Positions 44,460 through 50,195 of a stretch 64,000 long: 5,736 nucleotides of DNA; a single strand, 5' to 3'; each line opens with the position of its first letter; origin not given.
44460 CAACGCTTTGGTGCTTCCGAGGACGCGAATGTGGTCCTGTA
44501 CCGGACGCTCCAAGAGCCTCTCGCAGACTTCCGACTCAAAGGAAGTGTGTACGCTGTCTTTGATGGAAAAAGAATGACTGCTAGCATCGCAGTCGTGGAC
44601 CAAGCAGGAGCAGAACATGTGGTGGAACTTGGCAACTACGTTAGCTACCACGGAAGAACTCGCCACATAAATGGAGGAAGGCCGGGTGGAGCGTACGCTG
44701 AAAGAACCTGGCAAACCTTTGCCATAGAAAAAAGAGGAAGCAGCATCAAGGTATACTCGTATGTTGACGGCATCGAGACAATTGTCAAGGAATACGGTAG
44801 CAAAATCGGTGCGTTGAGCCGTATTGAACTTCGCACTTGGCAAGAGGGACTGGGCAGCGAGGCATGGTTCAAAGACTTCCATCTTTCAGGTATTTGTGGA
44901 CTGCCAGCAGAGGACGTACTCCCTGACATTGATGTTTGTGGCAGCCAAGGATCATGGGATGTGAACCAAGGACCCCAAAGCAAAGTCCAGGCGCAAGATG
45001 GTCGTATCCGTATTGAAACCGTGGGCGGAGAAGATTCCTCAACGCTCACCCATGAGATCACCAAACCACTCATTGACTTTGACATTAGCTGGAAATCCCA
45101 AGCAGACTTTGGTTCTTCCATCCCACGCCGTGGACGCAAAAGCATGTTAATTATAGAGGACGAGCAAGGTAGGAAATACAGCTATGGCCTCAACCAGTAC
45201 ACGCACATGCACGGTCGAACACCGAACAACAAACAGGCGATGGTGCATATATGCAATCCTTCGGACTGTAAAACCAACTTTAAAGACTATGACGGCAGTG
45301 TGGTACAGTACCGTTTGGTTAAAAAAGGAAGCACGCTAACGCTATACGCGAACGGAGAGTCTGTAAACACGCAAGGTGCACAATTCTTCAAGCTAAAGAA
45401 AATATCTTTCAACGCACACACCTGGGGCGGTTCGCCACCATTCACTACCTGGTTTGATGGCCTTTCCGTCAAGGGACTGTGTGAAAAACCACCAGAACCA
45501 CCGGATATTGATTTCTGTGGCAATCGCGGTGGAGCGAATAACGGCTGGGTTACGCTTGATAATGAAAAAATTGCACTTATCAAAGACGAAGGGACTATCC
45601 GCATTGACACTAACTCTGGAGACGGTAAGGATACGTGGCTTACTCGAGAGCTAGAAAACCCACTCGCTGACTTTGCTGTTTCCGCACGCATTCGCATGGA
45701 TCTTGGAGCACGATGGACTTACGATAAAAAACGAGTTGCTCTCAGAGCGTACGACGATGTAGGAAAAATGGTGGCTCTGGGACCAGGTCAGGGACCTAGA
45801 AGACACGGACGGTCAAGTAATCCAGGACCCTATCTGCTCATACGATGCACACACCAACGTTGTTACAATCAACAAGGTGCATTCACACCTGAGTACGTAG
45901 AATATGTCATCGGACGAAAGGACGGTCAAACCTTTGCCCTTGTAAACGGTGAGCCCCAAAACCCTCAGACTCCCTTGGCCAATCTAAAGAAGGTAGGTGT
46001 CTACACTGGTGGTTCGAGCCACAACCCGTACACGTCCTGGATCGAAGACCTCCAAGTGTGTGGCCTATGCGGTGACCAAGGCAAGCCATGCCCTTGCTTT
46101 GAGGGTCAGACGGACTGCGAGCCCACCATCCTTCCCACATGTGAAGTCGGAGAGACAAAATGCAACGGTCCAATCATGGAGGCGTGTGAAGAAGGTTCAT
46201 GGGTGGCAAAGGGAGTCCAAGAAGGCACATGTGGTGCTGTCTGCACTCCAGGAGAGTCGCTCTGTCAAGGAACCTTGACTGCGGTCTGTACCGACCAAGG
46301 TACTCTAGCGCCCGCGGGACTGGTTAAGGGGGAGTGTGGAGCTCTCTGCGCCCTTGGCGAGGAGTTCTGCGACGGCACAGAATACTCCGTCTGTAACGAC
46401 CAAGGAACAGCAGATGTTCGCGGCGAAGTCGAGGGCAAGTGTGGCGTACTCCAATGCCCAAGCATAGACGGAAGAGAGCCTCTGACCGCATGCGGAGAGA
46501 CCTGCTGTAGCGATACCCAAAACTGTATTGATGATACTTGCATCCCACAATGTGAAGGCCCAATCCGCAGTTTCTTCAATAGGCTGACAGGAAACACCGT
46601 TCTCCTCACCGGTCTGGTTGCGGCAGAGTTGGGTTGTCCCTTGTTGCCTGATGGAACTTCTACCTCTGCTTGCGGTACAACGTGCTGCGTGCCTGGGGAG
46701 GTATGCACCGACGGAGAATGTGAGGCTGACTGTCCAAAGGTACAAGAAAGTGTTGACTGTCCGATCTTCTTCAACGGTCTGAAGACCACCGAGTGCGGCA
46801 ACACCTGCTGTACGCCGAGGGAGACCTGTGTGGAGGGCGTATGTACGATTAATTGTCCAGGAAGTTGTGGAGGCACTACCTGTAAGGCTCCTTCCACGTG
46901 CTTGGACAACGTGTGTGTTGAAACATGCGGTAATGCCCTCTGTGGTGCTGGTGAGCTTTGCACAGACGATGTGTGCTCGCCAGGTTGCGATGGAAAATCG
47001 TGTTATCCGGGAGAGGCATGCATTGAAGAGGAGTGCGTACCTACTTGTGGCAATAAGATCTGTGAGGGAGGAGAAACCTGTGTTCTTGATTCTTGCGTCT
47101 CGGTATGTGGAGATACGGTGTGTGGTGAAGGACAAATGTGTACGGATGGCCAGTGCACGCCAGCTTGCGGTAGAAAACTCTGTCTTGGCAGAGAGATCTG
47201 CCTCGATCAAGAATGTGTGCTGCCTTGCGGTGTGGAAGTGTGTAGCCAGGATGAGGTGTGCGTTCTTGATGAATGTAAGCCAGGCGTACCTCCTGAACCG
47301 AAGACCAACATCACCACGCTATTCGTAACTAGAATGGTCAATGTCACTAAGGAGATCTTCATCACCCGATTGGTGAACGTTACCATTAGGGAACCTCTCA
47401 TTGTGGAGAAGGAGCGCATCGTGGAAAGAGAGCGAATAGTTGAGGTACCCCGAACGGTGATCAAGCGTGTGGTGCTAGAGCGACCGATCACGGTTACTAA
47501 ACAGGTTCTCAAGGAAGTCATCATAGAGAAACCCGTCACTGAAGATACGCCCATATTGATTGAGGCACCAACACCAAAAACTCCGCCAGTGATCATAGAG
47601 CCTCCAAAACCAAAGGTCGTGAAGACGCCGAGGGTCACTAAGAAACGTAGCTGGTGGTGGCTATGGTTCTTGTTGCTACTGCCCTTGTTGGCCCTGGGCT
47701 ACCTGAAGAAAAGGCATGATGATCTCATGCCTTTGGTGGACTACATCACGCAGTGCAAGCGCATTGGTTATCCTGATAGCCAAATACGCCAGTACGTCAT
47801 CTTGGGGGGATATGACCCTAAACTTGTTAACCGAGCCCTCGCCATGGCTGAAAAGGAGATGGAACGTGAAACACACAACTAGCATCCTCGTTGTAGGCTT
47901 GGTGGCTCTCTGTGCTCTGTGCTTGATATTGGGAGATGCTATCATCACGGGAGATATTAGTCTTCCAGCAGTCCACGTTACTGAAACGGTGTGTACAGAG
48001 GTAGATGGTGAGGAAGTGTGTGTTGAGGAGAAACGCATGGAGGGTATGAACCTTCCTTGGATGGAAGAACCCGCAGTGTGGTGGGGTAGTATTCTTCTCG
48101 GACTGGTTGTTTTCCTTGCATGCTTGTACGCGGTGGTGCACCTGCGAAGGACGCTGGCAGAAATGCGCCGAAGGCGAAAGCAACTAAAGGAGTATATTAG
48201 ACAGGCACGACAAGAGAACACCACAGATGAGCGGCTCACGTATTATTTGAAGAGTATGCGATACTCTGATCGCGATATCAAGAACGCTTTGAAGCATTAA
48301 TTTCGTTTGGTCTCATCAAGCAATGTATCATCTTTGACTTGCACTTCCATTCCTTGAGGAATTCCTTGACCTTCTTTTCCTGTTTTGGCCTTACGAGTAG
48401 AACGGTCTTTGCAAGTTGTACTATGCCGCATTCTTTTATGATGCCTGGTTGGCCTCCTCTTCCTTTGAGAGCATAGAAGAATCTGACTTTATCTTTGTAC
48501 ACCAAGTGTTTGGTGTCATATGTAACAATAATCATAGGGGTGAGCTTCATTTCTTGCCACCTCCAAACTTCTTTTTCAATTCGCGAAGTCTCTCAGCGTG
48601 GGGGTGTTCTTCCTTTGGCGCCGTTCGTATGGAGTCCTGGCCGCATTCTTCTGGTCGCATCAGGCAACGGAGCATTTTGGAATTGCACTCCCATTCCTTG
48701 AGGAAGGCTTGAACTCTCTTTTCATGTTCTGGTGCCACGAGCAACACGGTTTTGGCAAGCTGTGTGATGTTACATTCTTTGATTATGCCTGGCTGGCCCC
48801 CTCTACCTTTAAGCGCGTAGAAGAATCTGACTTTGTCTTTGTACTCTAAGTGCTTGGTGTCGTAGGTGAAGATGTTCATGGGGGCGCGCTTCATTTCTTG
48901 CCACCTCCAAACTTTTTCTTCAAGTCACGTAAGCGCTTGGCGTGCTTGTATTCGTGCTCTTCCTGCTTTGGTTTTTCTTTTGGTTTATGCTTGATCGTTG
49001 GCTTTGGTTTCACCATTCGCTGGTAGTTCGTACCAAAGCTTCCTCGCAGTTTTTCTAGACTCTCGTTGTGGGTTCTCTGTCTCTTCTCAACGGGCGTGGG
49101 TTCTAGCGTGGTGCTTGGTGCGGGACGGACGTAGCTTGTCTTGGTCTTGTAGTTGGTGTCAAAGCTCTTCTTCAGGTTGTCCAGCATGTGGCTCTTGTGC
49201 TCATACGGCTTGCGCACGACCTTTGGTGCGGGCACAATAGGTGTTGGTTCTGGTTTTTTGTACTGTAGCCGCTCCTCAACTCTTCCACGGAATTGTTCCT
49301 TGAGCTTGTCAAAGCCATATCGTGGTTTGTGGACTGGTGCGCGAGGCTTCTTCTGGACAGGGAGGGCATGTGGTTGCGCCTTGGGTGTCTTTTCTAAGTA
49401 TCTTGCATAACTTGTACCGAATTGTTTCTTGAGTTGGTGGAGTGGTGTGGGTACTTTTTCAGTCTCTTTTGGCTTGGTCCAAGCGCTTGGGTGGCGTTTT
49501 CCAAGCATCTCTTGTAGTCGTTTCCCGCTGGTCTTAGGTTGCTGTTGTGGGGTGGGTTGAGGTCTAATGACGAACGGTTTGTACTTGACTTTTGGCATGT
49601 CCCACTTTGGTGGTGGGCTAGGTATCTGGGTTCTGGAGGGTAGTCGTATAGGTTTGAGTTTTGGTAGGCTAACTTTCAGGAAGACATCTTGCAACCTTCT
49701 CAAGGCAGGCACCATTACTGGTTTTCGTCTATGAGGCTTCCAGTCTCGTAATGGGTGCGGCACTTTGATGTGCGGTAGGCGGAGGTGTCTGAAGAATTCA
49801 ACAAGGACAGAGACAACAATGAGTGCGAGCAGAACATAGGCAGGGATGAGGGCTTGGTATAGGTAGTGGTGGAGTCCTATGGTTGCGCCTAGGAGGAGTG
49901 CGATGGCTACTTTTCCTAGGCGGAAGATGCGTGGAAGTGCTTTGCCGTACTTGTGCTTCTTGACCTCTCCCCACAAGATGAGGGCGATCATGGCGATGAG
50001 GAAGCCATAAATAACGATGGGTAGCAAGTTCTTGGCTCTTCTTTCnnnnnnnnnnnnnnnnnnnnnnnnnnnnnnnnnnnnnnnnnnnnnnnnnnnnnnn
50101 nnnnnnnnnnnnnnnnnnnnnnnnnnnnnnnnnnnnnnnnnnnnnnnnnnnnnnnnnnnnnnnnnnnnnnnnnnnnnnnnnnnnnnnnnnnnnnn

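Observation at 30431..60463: About 30 kb accessory island of convergent giant cysteine-rich surface proteins with lectin, integrin-like, beta-helix and lipase domains; candidate host or cell-cell interaction apparatus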

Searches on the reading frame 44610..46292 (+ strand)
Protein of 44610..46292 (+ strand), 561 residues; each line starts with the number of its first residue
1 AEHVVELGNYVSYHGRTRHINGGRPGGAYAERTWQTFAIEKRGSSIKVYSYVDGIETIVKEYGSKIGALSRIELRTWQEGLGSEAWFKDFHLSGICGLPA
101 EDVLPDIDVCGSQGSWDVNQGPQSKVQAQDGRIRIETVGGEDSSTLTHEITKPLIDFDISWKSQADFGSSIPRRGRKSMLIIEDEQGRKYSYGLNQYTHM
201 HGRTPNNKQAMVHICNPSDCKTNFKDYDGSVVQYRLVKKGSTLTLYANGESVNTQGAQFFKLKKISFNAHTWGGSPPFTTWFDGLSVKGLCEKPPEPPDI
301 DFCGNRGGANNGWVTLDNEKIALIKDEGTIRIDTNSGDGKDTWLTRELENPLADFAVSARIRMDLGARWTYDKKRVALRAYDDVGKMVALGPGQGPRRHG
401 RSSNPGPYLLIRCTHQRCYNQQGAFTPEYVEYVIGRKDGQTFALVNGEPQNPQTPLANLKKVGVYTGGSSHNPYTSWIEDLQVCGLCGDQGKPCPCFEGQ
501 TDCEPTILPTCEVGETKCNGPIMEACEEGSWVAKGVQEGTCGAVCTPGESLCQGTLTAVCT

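Call 38: search_protein_families(library=pfam, proteins=[window:44610-46292:+], max_evalue=0.5)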
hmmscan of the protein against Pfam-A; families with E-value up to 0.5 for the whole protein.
window:44610-46292:+ (561 aa): 1 family
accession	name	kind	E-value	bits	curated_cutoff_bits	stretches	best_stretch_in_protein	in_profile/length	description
PF13385.13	Laminin_G_3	-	0.14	12.7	27.6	0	237-285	87-134/151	Concanavalin A-like lectin/glucanases superfamily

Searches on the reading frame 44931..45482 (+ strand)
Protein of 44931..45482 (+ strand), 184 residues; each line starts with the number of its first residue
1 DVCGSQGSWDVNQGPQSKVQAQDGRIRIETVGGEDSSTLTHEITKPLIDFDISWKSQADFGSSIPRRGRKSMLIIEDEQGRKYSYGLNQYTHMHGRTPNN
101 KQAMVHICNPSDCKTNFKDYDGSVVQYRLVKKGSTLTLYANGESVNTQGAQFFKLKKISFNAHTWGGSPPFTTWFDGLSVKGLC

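Call 59: predict_structure(alignment_id=A2)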
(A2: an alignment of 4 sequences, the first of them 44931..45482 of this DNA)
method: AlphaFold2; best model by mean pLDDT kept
length: 184 residues; sequences in the alignment: 4
mean_pLDDT: 74.8   pTM: 0.75
mean pLDDT of the five models: 74.8, 73.6, 72.5, 71.3, 71.2
residues with pLDDT >= 90: 39; 70-90: 94; 50-70: 19; < 50: 32
segments of 3 or more residues with pLDDT < 50: 91-118
pLDDT, mean of each block of 10 residues (from residue 1): 59 87 88 87 91 89 65 88 76 36 36 42 85 86 69 88 82 90 84
secondary structure, 60 per line:
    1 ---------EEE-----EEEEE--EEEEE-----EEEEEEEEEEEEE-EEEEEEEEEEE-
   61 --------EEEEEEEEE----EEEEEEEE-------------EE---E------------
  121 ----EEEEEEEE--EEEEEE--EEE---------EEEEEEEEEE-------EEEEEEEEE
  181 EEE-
elements in order: E10-12 E18-22 E25-29 E35-47 E49-59 E69-77 E82-89 E125-132 E135-140 E143-145 E155-164 E172-183

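Call 61: search_protein_representatives(alignment_id=A2)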
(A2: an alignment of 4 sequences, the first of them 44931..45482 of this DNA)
Query: 4 sequences, 192 profile positions. Proteins with E-value up to 0.001 (for the whole library): 20; up to 1e-10: 1; up to 1e-30: 0. The best 20 are listed.
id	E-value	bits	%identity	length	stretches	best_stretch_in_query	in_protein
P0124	3.9e-11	59.5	-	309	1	30-189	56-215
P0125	3.7e-10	56.3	-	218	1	7-188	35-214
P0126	7.0e-10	55.4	-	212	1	6-188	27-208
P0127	1.4e-09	54.5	-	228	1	7-191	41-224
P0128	1.9e-09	54.0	-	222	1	29-188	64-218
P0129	1.5e-08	51.1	-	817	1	44-192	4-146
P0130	2.4e-08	50.4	-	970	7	11-95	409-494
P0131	6.4e-08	49.0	-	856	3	115-188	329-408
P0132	9.1e-08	48.5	-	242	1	29-191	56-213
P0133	1.3e-07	48.0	-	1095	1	21-189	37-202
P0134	1.4e-07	47.9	-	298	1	38-192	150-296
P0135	5.9e-07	45.9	-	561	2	125-170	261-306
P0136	9.7e-07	45.2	-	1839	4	9-186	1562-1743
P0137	1.8e-06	44.3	-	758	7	30-78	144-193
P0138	1.9e-06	44.2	-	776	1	30-192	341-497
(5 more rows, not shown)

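Call 62: search_protein_families(library=pfam, proteins=[P0124, P0125, P0126, P0127, P0128, P0129, P0132, P0133, P0134, P0138], max_evalue=0.01)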
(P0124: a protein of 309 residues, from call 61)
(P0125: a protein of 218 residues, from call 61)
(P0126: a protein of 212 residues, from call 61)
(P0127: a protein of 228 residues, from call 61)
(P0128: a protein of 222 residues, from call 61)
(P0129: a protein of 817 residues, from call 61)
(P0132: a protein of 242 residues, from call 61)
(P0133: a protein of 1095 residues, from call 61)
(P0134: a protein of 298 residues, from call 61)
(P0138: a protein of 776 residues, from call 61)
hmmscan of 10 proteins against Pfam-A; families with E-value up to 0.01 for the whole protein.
P0124 (309 aa): 0 families

P0125 (218 aa): 1 family
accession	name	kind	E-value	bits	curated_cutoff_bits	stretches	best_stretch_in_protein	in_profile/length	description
PF02018.23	CBM_4_9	-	0.005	17.7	25.9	1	33-101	5-74/136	Carbohydrate binding domain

P0126 (212 aa): 0 families

P0127 (228 aa): 0 families

P0128 (222 aa): 0 families

P0129 (817 aa): 0 families

P0132 (242 aa): 1 family
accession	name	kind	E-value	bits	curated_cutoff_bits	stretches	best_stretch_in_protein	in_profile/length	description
PF07589.16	PEP-CTERM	-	0.00028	21.3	20.7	1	215-237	1-22/24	PEP-CTERM motif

P0133 (1095 aa): 0 families

P0134 (298 aa): 0 families

P0138 (776 aa): 2 families
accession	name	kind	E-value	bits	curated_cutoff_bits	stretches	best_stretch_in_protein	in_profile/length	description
PF11617.13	Cu-binding_MopE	-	5.8e-40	135.6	27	5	204-234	1-30/30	Putative metal-binding motif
PF02412.23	TSP_3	-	2e-05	24.6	25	1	496-521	11-36/36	Thrombospondin type 3 repeat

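Call 84: search_protein_families(library=phrogs, proteins=[window:44931-45482:+], max_evalue=0.01)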
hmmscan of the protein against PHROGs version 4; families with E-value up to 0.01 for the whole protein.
window:44931-45482:+ (184 aa): 0 families

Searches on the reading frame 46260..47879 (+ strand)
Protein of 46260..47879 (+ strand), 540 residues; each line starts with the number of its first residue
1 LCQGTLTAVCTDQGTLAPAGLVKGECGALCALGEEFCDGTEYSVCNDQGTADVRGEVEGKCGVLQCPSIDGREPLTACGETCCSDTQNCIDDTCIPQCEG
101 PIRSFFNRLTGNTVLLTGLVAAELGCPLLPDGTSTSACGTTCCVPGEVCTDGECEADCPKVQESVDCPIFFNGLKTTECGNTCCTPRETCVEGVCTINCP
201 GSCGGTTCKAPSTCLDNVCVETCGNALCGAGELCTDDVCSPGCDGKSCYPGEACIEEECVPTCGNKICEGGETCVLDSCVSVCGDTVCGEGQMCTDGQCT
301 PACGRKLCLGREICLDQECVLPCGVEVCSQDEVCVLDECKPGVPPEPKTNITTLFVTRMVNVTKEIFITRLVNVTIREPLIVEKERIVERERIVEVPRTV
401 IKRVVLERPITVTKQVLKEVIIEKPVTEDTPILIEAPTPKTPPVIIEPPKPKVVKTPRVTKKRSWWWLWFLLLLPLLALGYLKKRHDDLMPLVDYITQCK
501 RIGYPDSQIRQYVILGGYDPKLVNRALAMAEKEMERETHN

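Call 38: search_protein_families(library=pfam, proteins=[window:46260-47879:+], max_evalue=0.5)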
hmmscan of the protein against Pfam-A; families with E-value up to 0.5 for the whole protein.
window:46260-47879:+ (540 aa): 1 family
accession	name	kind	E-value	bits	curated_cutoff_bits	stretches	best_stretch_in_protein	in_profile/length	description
PF09065.15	Haemadin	-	0.025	14.8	25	1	283-300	3-20/27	Haemadin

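Call 66: search_protein_families(library=ncbifam, proteins=[window:46260-47879:+], max_evalue=0.1)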
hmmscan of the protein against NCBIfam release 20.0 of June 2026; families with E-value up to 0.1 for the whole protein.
window:46260-47879:+ (540 aa): 0 families

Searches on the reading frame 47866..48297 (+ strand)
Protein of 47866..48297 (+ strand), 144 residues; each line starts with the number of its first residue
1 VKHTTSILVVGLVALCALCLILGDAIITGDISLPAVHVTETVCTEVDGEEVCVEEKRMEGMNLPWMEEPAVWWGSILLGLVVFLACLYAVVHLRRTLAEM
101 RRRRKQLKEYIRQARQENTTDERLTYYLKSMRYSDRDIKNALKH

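Call 88: search_protein_families(library=pfam, proteins=[window:47866-48297:+], max_evalue=0.5)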
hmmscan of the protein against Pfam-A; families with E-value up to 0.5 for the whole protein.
window:47866-48297:+ (144 aa): 11 families
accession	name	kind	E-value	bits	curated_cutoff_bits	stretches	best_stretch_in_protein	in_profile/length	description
PF14316.11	DUF4381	-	0.00095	19.9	27.2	1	69-125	17-70/145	Domain of unknown function (DUF4381)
PF23884.1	DUF7237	-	0.017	15.8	27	1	90-129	33-71/77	Family of unknown function (DUF7237)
PF17173.10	DUF5129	-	0.019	14.6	27.3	1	56-107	121-166/337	Domain of unknown function (DUF5129)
PF02076.21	STE3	-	0.027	14.1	29.2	1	71-123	147-198/292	Pheromone A receptor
PF11669.13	WBP-1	-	0.031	15.3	28.1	1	71-121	21-69/102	WW domain-binding protein 1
PF06305.16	LapA_dom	-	0.049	14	28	1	80-109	32-61/64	Lipopolysaccharide assembly protein A domain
PF03706.18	LPG_synthase_TM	-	0.058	13.3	33.4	1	64-121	138-195/302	Lysylphosphatidylglycerol synthase TM region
PF16192.10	PMT_4TMC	-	0.13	12.1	32.4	1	67-105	55-92/202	C-terminal four TMM region of protein-O-mannosyltransferase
PF07219.19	HemY_N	-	0.22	12.1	31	1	77-117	20-60/107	HemY protein N-terminus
PF04932.20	Wzy_C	-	0.32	11.2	31.7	0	72-130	42-91/149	O-Antigen ligase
PF07332.16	Phage_holin_3_6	-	0.33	11.4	28.4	0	8-109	44-110/116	Putative Actinobacterial Holin-X, holin superfamily III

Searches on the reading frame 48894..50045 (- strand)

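Call 39: search_protein_families(library=pfam, proteins=[window:48894-50045:-], max_evalue=0.5)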
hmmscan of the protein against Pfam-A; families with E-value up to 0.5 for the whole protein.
window:48894-50045:- (384 aa): 1 family
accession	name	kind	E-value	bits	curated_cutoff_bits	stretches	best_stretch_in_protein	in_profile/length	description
PF20122.4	DUF6512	-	0.2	12.1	26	1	42-94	117-169/181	Family of unknown function (DUF6512)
